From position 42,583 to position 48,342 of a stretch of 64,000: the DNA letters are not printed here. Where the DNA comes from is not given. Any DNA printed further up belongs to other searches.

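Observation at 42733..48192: Giant 1,819-aa protein fusing a T4SS-pilin-like membrane hairpin to a long PKD array and a third TM helix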

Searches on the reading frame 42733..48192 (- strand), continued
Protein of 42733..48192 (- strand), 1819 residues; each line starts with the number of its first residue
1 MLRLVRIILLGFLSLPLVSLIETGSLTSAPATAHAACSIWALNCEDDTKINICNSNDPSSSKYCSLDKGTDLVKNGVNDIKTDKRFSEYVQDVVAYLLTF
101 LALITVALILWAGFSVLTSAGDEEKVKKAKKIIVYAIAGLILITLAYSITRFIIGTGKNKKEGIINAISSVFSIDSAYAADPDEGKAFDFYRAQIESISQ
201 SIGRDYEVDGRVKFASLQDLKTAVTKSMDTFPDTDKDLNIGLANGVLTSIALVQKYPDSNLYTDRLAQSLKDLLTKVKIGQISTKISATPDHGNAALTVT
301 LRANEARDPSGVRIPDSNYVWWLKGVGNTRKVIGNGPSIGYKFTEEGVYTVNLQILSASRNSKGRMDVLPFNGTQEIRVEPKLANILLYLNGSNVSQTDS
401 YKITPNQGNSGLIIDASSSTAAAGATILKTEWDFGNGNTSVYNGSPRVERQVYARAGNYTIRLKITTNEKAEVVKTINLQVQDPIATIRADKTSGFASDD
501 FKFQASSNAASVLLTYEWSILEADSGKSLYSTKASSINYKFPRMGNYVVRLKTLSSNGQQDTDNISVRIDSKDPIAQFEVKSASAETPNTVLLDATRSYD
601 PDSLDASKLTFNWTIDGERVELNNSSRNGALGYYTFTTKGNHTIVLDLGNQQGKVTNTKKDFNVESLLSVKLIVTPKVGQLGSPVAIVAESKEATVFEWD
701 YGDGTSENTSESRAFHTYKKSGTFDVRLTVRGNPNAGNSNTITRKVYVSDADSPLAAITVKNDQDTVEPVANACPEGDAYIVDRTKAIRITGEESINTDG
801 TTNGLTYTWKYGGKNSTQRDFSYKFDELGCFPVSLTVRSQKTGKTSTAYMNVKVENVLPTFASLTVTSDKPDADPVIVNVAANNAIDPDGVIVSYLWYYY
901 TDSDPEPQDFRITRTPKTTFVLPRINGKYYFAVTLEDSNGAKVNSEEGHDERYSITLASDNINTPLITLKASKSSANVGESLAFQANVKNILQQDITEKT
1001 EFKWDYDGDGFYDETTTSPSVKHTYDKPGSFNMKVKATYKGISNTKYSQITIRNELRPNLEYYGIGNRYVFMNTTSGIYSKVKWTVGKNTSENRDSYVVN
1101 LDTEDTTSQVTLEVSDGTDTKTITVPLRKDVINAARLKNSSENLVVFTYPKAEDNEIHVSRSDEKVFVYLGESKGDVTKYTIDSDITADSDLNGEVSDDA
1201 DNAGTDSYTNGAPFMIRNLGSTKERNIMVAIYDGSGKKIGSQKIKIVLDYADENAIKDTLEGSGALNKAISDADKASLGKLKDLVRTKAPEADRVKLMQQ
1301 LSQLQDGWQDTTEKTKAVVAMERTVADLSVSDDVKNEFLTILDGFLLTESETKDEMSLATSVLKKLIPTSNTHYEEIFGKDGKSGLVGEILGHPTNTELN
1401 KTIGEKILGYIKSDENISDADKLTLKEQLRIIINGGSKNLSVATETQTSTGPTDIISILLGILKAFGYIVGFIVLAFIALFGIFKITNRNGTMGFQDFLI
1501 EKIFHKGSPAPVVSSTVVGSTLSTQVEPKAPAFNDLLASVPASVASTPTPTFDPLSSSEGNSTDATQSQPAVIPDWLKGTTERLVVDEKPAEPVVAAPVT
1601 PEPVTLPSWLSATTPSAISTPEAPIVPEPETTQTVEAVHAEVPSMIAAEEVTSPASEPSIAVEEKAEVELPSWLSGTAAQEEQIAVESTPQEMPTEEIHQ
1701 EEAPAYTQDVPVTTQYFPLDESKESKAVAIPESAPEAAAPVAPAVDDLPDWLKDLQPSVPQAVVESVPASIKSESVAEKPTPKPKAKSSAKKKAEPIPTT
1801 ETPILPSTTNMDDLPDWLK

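Call 18: find_encoding_contigs(protein=P0002, flank=10000, max_places=3)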
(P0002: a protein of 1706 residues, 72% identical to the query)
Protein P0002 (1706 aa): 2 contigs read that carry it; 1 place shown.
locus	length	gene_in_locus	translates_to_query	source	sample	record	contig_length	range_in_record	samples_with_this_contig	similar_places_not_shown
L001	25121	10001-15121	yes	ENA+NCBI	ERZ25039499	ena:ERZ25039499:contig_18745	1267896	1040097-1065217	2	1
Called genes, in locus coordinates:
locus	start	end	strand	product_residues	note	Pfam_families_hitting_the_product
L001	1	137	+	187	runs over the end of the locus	PF02224:Cytidylate_kin (faint), PF13207:AAA_17, PF13238:AAA_18 (weak), PF13671:AAA_33 (faint)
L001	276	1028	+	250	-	PF20030:bpMoxR, PF07726:AAA_3, PF07728:AAA_5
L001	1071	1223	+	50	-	PF17863:AAA_lid_2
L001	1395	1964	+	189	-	PF09925:DUF2157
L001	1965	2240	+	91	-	-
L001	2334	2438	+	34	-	-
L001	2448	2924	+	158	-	PF14345:GDYXXLXY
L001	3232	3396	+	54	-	-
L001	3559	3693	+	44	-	-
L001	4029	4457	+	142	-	PF02481:DNA_processg_A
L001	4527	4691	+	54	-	PF02481:DNA_processg_A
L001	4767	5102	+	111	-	PF17782:WHD_DprA (weak)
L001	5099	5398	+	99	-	PF03033:Glyco_transf_28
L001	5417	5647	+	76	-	PF03033:Glyco_transf_28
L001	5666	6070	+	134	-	PF04101:Glyco_tran_28_C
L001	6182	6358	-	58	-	PF01938:TRAM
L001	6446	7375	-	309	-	PF04055:Radical_SAM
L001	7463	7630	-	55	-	PF00919:UPF0004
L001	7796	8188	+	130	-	PF11969:DcpS_C, PF01230:HIT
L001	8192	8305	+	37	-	-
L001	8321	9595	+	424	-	PF01547:SBP_bac_1, PF13416:SBP_bac_8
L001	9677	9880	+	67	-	-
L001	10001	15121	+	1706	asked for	PF22352:K319L-like_PKD (faint), PF00801:PKD, PF18911:PKD_4, PF00801:PKD, PF18911:PKD_4 (weak)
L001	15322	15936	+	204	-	-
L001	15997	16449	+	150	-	-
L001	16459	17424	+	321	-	PF18911:PKD_4, PF00801:PKD, PF18911:PKD_4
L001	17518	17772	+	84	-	PF07963:N_methyl (faint)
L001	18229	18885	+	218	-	-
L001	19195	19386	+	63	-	-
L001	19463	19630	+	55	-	-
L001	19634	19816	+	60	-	-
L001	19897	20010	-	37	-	-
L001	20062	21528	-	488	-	-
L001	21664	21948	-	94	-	-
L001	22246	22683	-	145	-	PF01478:Peptidase_A24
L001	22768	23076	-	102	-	PF06750:A24_N_bact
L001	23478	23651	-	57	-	PF11967:RecO_N (weak)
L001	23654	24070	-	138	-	-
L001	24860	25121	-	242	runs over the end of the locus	-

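Call 19: find_encoding_contigs(protein=P0013, flank=10000, max_places=3)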
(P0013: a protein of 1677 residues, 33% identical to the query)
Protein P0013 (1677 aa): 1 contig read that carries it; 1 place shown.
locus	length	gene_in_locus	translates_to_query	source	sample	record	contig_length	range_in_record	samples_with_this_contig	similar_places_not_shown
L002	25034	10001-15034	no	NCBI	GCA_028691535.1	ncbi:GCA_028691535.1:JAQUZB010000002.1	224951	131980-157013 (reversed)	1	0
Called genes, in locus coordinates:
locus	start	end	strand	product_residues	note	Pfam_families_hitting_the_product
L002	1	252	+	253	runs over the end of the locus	-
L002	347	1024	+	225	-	PF00590:TP_methylase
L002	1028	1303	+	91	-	-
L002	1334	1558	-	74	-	-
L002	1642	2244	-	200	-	PF02775:TPP_enzyme_C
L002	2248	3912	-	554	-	PF01558:POR, PF01855:POR_N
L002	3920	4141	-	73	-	-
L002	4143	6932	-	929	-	-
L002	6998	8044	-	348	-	PF13091:PLDc_2, PF17941:PP_kinase_C_1 (faint), PF00614:PLDc (faint), PF13091:PLDc_2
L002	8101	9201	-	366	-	PF00226:DnaJ, PF01556:DnaJ_C, PF00684:DnaJ_CXXCXGXG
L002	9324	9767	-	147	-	PF00436:SSB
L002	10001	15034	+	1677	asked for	PF22352:K319L-like_PKD (faint), PF00801:PKD (weak), PF18911:PKD_4, PF00801:PKD, PF18911:PKD_4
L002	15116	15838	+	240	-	PF10502:Peptidase_S26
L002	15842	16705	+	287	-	PF01509:TruB_N, PF16198:TruB_C_2 (weak)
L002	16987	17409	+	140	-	-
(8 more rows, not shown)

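Call 43: find_encoding_contigs(protein=P0010, flank=10000, max_places=2)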
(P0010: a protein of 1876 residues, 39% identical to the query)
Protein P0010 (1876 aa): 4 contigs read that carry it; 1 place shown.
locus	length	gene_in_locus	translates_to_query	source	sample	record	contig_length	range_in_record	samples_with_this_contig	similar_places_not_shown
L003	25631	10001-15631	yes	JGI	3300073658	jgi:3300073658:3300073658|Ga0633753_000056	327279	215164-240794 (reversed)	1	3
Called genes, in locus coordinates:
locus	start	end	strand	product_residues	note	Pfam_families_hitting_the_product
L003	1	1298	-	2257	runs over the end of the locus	PF13205:Big_5 (faint), PF01835:MG2, PF07703:A2M_BRD, PF00207:A2M, PF17973:bMG10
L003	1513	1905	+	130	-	PF00584:SecE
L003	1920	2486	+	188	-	PF02357:NusG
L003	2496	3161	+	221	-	-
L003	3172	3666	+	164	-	PF03449:GreA_GreB_N, PF01272:GreA_GreB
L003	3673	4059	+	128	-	PF02681:DUF212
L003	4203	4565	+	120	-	-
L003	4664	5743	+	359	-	PF21016:RlmN_N, PF04055:Radical_SAM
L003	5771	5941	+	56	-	-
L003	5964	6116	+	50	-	-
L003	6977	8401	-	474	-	PF00919:UPF0004, PF04055:Radical_SAM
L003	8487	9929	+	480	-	PF01547:SBP_bac_1, PF13416:SBP_bac_8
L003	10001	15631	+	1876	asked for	PF18895:T4SS_pilin (weak), PF21027:Sde0182_C (faint), PF07495:Y_Y_Y (faint), PF00801:PKD, PF18911:PKD_4, PF00801:PKD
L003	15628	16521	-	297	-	PF12710:HAD, PF05822:UMPH-1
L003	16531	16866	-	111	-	-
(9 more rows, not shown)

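Call 44: find_encoding_contigs(protein=P0014, flank=10000, max_places=2)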
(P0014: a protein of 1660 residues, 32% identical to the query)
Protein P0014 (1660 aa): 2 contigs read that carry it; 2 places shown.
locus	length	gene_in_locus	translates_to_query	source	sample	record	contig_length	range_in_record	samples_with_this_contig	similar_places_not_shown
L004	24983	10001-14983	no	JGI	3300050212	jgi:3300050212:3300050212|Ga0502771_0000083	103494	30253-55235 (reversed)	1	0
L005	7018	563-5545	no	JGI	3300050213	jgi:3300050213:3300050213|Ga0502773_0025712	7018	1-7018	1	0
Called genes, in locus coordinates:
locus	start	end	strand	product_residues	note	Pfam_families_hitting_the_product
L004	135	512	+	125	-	-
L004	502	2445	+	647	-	-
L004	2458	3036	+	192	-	-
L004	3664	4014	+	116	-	-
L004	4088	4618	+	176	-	-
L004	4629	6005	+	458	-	-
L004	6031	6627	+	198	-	-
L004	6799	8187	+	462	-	PF01551:Peptidase_M23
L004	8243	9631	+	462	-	-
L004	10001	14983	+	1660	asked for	PF00801:PKD (weak), PF18911:PKD_4 (weak)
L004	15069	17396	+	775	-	PF18911:PKD_4, PF00801:PKD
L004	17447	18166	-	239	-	PF00696:AA_kinase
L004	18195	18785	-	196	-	-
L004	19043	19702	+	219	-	PF00072:Response_reg, PF00486:Trans_reg_C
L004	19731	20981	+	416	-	PF00512:HisKA, PF02518:HATPase_c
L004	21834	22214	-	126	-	-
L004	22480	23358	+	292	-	-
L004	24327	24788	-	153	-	-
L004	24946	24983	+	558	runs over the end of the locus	PF01406:tRNA-synt_1e, PF01921:tRNA-synt_1f (faint), PF01406:tRNA-synt_1e, PF09190:DALR_2 (faint)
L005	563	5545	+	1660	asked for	PF00801:PKD (weak), PF18911:PKD_4 (weak)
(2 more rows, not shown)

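Call 49: find_related_loci(query=A1, collection=genome_contigs, flank=6000)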
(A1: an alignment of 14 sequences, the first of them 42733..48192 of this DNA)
Query A1 (1819 aa) in genome_contigs; peptide patterns used: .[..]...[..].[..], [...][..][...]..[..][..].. (x = any residue, [..] = any of these).
600 stretches matched a pattern (row limit reached: there are more); 268 encode a relative of the query (tblastn E <= 1e-3); the best 80 are kept; 80 distinct loci.
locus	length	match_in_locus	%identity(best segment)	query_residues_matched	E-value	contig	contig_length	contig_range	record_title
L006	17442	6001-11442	72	1-1819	0e+0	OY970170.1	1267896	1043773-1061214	MAG: uncultured bacterium isolate MFD02832.bin.1.37 genome assembly, chromosome: 1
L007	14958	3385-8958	55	1-1819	0e+0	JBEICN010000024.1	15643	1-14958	MAG: Candidatus Peribacteria bacterium isolate Sample-101-S75-bin-139 Sample_101_S75-bin_139-k141_2835795, whole genome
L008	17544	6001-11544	54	1-1819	0e+0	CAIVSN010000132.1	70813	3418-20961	uncultured bacterium isolate Loclat_bin-20132 genome assembly, contig: bin-20132:132/186, whole genome shotgun sequence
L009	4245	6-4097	63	77-1440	0e+0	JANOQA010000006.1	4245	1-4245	MAG: bacterium isolate VAR_4_metabat_39 VAR_4_k141_1652201, whole genome shotgun sequence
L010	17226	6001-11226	60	1-1819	0e+0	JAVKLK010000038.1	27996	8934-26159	MAG: Patescibacteria group bacterium isolate AaM_T123_3 k141_22744, whole genome shotgun sequence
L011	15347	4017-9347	44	8-1819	0e+0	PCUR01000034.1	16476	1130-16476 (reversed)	MAG: Candidatus Gracilibacteria bacterium CG12_big_fil_rev_8_21_14_0_65_38_15 CG12_8_21_14_0.65_scaffold_1359_c, whole g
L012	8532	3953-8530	54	1-1511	0e+0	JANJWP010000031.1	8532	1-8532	MAG: Candidatus Gracilibacteria bacterium isolate RS261_metabat.bin.35 RS261_k141_17271, whole genome shotgun sequence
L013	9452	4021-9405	48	6-1819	0e+0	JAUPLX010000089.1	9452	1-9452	MAG: Patescibacteria group bacterium isolate erpe_2018_pw_30hr_WHONDRS-PP48-000095_B_bin.32 scaffold_572263, whole genom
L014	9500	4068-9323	48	14-1819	0e+0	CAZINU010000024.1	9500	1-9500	MAG TPA_asm: uncultured Candidatus Peribacteria bacterium isolate SRP093185_co1_42 genome assembly, contig: NODE_5353_le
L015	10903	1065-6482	42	3-1819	0e+0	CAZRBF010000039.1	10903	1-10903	MAG TPA_asm: uncultured Candidatus Peribacteria bacterium isolate SRP286056_co2_339 genome assembly, contig: NODE_10041_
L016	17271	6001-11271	43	64-1819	0e+0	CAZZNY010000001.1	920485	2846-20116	MAG TPA_asm: uncultured Candidatus Peribacteria bacterium isolate SRP302447_co3_208 genome assembly, contig: NODE_9_leng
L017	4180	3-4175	49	293-1682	0e+0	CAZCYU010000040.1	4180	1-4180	MAG TPA_asm: uncultured Candidatus Peribacteria bacterium isolate binchicken_co169_109 genome assembly, contig: k99_5062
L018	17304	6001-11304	51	3-1753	0e+0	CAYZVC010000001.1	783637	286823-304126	MAG TPA_asm: uncultured Candidatus Peribacteria bacterium isolate binchicken_co284_85 genome assembly, contig: NODE_5_le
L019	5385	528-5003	43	1-1505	0e+0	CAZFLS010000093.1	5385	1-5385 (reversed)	MAG TPA_asm: uncultured Candidatus Peribacteria bacterium isolate binchicken_co246_72 genome assembly, contig: NODE_2052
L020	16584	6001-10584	42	47-1583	0e+0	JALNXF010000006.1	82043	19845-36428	MAG: Candidatus Gracilibacteria bacterium isolate SO_2016_LW3 bin 25 scaffold00446_LW162_2016, whole genome shotgun sequ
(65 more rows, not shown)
